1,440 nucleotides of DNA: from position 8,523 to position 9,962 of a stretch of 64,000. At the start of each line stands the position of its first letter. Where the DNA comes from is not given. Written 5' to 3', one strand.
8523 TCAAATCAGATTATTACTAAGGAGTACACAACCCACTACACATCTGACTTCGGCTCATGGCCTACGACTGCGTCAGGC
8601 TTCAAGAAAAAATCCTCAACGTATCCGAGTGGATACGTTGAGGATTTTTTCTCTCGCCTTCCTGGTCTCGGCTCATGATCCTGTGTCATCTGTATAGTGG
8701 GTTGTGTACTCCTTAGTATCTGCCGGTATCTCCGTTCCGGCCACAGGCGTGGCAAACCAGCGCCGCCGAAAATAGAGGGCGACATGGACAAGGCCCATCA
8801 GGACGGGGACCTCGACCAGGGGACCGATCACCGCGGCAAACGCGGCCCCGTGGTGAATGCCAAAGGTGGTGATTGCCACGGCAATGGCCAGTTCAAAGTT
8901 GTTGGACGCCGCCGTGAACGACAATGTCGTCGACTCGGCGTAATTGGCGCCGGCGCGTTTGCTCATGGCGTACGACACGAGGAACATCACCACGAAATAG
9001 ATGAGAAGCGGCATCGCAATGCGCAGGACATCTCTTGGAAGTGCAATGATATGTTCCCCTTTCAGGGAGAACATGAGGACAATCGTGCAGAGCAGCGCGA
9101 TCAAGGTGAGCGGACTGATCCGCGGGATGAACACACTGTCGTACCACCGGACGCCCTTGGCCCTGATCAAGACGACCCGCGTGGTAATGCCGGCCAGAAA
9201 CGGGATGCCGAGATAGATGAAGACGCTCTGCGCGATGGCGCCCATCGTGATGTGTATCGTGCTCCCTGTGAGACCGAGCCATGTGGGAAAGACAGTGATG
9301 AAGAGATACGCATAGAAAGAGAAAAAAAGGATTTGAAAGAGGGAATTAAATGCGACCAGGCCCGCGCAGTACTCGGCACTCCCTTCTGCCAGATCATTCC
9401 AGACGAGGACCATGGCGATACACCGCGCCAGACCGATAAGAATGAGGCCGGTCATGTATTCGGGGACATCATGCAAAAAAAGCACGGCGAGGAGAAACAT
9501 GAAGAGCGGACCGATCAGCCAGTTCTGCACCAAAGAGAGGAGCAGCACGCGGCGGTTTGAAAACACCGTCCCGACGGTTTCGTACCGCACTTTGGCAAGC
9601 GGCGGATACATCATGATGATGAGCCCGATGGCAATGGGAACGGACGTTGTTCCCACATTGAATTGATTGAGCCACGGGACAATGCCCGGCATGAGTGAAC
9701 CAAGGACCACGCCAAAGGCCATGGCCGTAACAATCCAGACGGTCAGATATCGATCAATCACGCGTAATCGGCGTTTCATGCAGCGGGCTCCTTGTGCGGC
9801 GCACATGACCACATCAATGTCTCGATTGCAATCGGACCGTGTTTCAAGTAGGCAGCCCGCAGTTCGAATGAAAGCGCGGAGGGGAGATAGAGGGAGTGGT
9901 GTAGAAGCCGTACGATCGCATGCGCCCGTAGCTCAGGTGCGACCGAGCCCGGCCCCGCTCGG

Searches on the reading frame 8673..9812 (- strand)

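Call 97: search_protein_families(library=pfam, proteins=[window:8673-9812:-], max_evalue=0.00001)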
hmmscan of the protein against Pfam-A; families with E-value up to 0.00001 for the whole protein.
window:8673-9812:- (379 aa): 1 family
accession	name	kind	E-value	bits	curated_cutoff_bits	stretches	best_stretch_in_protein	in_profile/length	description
PF01758.21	SBF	-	3.1e-56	190.5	24.3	1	61-256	1-189/191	Sodium Bile acid symporter family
